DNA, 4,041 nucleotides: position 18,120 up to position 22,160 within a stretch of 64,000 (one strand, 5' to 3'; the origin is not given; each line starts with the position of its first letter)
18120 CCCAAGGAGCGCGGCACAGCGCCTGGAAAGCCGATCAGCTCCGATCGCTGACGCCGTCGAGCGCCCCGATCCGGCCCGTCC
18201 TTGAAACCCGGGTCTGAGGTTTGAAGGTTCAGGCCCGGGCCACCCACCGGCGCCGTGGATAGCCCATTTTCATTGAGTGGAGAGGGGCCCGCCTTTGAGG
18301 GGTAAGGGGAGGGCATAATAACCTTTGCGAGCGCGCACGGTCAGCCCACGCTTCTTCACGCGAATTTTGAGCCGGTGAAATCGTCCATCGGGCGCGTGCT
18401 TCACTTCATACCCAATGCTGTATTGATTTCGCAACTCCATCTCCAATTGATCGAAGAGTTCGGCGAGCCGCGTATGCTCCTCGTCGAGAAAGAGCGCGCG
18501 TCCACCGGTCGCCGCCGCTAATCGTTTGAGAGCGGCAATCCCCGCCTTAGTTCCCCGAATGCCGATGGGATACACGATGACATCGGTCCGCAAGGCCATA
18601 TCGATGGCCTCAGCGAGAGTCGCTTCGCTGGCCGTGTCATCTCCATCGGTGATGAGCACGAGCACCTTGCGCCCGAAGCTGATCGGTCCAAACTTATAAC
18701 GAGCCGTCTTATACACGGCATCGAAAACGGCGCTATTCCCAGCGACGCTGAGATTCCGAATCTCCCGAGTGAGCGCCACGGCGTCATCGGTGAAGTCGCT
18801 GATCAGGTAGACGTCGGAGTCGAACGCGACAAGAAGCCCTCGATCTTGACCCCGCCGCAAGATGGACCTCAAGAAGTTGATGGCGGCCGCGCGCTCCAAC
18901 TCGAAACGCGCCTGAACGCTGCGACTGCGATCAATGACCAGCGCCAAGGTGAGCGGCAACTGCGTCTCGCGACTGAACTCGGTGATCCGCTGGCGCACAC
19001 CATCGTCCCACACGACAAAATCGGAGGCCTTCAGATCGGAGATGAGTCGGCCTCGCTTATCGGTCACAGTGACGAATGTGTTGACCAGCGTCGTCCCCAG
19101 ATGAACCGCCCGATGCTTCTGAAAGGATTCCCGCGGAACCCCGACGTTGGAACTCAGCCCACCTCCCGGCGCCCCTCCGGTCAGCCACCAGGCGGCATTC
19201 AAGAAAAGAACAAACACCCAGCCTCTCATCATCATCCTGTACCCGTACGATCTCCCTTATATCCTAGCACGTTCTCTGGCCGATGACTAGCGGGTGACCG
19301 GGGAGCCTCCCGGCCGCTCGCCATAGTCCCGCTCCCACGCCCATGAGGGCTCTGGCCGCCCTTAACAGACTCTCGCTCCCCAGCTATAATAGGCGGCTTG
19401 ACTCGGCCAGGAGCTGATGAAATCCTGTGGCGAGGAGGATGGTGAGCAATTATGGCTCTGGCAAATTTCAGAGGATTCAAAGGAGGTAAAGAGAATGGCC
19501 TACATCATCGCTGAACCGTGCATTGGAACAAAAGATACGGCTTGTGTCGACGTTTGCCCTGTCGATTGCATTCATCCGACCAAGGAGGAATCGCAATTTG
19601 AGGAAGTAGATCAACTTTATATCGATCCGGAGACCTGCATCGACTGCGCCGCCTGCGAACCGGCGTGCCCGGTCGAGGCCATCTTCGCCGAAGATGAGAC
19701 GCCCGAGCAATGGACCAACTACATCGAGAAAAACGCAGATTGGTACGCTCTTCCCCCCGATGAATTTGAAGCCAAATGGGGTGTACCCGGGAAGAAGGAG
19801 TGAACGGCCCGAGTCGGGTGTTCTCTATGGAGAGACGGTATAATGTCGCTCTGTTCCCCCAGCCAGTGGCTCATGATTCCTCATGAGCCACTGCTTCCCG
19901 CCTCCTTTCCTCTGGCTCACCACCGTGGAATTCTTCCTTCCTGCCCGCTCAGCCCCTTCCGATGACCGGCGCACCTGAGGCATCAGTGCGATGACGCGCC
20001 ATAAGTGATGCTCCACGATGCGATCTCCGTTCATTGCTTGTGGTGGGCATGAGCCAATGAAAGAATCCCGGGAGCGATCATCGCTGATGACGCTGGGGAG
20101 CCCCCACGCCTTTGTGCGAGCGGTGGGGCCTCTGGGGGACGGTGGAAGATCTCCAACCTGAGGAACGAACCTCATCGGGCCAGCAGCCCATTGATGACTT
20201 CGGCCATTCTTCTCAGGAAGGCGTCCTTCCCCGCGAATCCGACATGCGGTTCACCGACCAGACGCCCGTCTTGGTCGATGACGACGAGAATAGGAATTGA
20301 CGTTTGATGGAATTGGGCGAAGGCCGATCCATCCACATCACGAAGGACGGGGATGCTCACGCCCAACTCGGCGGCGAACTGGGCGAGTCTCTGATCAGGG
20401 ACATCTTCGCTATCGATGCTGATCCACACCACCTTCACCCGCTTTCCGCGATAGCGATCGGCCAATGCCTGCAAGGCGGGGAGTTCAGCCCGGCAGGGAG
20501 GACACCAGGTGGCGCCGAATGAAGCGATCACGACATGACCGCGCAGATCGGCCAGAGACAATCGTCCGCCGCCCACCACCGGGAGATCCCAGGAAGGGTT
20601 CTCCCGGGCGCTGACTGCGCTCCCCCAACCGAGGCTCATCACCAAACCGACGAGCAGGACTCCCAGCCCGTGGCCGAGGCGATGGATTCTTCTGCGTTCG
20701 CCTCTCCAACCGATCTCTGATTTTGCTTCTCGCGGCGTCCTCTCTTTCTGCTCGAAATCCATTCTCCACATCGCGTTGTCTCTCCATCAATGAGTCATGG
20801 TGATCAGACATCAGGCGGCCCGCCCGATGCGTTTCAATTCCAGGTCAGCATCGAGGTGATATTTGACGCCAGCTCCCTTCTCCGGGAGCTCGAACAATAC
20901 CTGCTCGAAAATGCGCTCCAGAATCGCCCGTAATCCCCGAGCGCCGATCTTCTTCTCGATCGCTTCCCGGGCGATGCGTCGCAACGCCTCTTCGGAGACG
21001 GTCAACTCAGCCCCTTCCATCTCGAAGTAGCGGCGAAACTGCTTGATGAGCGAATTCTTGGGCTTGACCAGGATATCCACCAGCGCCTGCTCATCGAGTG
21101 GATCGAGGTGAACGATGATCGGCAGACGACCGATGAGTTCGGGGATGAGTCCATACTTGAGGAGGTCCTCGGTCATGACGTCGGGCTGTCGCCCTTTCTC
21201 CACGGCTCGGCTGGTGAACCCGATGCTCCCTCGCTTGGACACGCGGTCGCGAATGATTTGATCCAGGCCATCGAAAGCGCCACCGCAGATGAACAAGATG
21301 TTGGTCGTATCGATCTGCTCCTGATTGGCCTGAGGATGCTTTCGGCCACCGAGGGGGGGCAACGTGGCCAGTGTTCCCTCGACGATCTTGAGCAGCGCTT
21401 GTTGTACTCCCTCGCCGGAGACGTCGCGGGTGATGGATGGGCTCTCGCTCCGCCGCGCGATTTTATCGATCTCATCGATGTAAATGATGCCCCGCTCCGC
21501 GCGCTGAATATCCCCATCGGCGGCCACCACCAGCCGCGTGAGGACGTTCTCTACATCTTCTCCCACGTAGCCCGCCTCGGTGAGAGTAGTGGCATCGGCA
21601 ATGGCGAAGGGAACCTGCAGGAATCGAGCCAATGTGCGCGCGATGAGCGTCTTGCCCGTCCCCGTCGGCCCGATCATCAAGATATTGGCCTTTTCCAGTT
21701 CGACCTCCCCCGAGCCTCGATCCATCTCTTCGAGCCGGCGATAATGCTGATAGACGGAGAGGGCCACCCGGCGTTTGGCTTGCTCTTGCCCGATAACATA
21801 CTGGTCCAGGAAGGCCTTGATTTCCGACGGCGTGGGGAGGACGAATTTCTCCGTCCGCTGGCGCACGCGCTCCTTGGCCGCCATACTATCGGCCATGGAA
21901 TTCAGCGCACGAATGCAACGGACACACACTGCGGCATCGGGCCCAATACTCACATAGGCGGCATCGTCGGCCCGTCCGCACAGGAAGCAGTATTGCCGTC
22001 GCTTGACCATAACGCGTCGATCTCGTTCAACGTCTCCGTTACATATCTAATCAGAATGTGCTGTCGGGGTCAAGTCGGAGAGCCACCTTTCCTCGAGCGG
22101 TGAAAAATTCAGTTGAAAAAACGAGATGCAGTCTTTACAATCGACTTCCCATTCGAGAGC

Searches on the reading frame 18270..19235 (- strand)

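Call 86: search_protein_families(library=pfam, max_evalue=0.00001, proteins=[window:18270-19235:-])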
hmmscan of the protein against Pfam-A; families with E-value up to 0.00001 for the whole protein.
window:18270-19235:- (321 aa): 2 families
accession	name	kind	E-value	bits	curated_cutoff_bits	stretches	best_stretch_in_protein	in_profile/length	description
PF00092.34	VWA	-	7.9e-12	46.2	23.8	1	97-263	2-174/174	von Willebrand factor type A domain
PF13519.12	VWA_2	-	3.2e-10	41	27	1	98-198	2-106/107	von Willebrand factor type A domain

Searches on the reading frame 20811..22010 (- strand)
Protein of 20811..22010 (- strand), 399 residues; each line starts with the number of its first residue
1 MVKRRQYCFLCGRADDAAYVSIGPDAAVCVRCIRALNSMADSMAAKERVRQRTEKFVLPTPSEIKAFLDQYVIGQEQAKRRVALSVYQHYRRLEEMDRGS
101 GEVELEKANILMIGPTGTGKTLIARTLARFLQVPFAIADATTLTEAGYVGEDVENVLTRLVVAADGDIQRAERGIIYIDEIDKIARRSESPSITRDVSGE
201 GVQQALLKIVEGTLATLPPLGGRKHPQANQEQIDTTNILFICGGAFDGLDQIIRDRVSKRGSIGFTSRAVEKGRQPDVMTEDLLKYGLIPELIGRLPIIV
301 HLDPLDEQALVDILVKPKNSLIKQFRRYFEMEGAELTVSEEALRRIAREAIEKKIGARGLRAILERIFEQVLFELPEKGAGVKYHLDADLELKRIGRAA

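Call 86: search_protein_families(library=pfam, max_evalue=0.00001, proteins=[window:20811-22010:-])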
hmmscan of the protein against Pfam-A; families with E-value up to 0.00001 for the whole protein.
window:20811-22010:- (399 aa): 7 families
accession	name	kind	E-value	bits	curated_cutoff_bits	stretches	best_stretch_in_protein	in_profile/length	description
PF07724.20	AAA_2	-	2.6e-35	122.3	27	1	106-299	2-166/166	AAA domain (Cdc48 subfamily)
PF00004.35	AAA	-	7.7e-16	59.2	21.2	1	110-259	1-125/131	ATPase family associated with various cellular activities (AAA)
PF10431.15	ClpB_D2-small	-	3e-09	37.2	21.9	1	305-379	1-71/81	C-terminal, D2-small domain, of ClpB protein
PF00493.29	MCM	-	1e-07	31.8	23.3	1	68-187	22-136/224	MCM P-loop domain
PF07728.20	AAA_5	-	1.6e-06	28.6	22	1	109-185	1-79/139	AAA domain (dynein-related subfamily)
PF01078.27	Mg_chelatase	-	1.6e-06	28.1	20.3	0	108-131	23-46/207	Magnesium chelatase, subunit ChlI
PF00158.32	Sigma54_activat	-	6.1e-06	26.5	20.2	0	93-185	8-106/168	Sigma-54 interaction domain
